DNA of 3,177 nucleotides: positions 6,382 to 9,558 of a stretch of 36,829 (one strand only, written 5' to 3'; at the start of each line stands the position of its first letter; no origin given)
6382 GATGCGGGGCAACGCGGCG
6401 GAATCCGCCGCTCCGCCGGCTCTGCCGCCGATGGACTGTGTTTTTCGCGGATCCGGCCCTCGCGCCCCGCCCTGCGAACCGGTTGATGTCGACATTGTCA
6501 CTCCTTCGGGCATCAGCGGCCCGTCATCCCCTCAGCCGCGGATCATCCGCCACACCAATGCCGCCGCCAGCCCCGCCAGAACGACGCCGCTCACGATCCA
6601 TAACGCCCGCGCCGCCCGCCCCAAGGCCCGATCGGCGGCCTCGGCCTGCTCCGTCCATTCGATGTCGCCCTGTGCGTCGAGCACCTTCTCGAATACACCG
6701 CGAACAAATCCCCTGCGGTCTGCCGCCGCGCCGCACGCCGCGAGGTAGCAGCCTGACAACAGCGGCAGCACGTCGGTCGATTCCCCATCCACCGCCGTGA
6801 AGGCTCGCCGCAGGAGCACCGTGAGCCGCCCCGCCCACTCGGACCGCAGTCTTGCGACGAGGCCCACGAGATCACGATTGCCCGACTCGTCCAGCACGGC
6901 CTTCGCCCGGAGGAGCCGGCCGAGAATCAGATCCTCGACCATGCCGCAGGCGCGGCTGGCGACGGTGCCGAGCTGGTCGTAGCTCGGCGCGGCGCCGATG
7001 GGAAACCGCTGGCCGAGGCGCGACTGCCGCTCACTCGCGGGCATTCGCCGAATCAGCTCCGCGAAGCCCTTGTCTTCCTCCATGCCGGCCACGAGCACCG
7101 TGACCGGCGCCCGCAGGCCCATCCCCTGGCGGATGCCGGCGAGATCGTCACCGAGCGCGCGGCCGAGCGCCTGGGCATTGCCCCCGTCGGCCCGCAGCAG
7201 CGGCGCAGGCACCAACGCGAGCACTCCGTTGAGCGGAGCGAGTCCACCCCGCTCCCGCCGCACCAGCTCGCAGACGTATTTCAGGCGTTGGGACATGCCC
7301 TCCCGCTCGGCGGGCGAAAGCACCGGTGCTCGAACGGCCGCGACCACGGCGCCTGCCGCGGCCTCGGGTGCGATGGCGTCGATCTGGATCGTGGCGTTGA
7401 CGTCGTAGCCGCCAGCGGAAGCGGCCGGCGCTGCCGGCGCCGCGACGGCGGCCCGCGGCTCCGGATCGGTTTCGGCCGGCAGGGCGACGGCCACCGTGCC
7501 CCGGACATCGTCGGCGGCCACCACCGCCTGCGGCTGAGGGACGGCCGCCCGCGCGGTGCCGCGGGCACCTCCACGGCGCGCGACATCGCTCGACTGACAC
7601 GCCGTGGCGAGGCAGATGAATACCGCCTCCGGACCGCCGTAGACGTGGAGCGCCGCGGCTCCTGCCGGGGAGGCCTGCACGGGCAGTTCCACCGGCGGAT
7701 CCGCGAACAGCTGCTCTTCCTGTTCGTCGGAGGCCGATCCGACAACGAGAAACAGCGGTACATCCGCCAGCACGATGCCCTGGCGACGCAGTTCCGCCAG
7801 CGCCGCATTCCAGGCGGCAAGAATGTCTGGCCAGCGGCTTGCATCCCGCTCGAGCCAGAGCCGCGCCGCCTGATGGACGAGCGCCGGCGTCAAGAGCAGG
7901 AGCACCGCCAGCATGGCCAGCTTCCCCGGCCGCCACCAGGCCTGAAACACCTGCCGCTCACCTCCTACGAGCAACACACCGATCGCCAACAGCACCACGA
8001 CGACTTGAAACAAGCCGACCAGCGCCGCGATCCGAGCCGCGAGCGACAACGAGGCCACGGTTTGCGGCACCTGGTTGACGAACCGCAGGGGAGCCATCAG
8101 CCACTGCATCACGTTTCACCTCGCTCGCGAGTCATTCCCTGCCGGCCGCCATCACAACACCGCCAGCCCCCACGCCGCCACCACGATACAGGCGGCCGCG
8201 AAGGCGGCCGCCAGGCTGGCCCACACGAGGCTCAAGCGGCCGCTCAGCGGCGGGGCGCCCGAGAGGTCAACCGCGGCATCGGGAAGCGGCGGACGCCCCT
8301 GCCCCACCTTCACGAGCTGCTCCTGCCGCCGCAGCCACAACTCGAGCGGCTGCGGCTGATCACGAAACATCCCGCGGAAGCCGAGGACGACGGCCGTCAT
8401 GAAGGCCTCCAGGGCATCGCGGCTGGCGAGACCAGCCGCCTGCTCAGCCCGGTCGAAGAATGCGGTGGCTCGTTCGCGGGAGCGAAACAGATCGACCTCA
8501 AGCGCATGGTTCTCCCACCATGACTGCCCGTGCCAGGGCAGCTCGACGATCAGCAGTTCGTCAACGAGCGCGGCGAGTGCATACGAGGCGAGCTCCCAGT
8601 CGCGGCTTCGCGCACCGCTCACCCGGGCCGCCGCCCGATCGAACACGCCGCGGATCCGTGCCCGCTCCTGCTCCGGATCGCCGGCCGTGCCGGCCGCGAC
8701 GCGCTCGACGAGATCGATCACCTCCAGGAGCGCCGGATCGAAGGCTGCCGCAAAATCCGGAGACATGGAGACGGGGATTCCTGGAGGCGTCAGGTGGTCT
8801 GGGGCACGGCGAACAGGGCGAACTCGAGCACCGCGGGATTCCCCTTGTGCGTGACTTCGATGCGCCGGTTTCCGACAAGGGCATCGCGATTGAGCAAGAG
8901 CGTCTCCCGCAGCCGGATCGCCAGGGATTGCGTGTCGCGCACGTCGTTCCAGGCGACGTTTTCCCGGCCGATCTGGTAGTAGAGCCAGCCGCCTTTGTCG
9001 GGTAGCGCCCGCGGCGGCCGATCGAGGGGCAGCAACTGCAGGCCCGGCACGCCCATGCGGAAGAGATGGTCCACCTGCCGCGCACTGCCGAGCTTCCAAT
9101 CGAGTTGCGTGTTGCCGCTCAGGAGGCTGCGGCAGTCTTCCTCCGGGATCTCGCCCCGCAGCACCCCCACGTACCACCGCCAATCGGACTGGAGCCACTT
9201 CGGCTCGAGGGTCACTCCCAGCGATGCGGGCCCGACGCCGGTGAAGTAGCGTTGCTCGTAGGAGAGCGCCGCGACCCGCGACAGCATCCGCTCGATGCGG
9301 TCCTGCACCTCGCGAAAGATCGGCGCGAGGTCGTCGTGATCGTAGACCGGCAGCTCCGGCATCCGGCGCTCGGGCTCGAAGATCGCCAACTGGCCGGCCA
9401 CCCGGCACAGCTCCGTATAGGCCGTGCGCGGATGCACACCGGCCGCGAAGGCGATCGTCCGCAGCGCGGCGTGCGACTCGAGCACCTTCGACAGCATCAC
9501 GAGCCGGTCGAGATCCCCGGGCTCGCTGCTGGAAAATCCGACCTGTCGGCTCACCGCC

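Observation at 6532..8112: TssM stops immediately after its third TM helix and has a degenerate Walker A; no TssJ in the window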

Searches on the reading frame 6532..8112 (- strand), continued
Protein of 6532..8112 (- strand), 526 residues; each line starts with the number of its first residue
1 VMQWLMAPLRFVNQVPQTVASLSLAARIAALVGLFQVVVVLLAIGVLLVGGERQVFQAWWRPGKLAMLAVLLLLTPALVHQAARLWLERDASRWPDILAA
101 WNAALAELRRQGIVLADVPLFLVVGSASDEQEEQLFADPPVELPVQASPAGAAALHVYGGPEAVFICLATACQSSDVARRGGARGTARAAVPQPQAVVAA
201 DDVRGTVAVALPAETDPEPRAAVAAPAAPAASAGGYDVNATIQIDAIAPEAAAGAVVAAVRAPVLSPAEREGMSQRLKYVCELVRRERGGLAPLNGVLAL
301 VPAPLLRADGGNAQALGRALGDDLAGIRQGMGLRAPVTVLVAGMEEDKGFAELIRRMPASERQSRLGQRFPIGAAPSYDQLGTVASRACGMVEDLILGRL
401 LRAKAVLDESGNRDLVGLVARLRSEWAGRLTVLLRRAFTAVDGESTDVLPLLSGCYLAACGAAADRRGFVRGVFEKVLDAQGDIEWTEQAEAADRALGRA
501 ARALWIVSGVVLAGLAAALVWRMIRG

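Call 88: search_protein_families(library=pfam, proteins=[L026:7898-9643:+, L026:433-5325:-, L026:14695-19542:-, L026:12243-14684:-, L026:9724-11871:-], max_evalue=0.01)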
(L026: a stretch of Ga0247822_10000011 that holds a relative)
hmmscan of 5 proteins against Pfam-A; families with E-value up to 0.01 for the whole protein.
L026:7898-9643:+ (581 aa): 2 families
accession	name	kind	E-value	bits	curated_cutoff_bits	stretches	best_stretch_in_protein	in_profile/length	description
PF14331.11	IcmF-related_N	-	3.1e-09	37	25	1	318-559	4-256/259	IcmF-related N-terminal domain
PF12472.13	DUF3693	-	0.004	17.2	21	0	141-178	6-38/60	Phage related protein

L026:433-5325:- (1630 aa): 2 families
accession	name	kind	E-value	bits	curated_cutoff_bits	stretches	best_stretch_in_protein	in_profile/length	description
PF00069.31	Pkinase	-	7.8e-55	186.5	31.7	2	40-277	1-214/263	Protein kinase domain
PF07714.23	PK_Tyr_Ser-Thr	-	9.3e-34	117.3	23.1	2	370-626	4-248/258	Protein tyrosine and serine/threonine kinase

L026:14695-19542:- (1615 aa): 2 families
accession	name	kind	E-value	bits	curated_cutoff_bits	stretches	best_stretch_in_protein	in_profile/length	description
PF13519.12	VWA_2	-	2.7e-05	25.2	27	1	1033-1083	1-48/107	von Willebrand factor type A domain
PF00092.34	VWA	-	0.0048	17.6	23.8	1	1033-1205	2-139/174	von Willebrand factor type A domain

L026:12243-14684:- (813 aa): 1 family
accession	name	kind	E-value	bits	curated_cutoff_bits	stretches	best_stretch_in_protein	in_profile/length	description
PF13211.12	DUF4019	-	0.0066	17.3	26.5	0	379-444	3-67/104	Protein of unknown function (DUF4019)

L026:9724-11871:- (715 aa): 2 families
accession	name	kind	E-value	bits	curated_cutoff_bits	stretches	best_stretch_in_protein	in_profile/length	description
PF13620.12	CarboxypepD_reg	-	1.9e-09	38.2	32.3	1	630-713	1-81/82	Carboxypeptidase regulatory-like domain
PF17210.9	SdrD_B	-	3e-05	24.6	29.7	1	643-693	22-72/112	SdrD B-like domain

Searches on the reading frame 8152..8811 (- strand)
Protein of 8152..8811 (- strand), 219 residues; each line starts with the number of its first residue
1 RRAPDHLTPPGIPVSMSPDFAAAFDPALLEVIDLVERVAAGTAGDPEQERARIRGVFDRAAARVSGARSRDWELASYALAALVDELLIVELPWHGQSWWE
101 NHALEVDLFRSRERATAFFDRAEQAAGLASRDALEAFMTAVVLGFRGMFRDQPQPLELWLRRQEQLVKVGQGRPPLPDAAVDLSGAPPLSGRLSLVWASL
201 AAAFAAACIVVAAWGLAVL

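Call 21: search_protein_families(library=ncbifam, proteins=[window:8152-8811:-], max_evalue=1)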
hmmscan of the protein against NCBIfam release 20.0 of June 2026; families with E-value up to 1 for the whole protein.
window:8152-8811:- (219 aa): 4 families
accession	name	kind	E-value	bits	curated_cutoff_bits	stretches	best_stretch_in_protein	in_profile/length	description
TIGR03349.1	IV_VI_DotU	subfamily_domain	1.1e-17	64.5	89.95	1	30-215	9-200/211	DotU/TssL family secretion system protein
NF038239.1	T6SS_TssL_short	exception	4e-06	26.4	180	1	65-182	46-160/207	type VI secretion system protein TssL, short form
NF005444.0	PRK07033.1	equivalog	0.00073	18.6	520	1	61-150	89-179/438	DotU family type VI secretion system protein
NF038228.1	IcmH_DotU_IVB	equivalog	0.026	13.9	50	1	72-152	92-174/258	type IVB secretion system protein IcmH/DotU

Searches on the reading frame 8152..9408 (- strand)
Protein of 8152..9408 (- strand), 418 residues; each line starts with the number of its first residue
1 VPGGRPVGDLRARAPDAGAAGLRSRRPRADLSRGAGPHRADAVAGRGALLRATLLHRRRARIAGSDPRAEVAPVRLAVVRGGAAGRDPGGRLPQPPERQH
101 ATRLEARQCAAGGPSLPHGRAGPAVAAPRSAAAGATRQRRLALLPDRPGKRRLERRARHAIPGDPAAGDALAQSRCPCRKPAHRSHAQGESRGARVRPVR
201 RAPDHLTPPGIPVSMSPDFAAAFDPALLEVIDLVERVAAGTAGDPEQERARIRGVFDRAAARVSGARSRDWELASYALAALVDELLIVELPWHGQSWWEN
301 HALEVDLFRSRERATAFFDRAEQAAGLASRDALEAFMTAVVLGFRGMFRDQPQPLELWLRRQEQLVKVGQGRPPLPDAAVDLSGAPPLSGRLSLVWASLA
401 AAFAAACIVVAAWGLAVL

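Call 6: search_protein_families(library=pfam, proteins=[window:8152-9408:-], max_evalue=0.01)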
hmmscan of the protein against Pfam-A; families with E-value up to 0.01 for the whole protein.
window:8152-9408:- (418 aa): 1 family
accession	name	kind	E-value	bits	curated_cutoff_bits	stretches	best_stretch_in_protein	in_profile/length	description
PF09850.14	DotU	-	2.6e-23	83.2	27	1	226-411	5-200/205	Type VI secretion system protein DotU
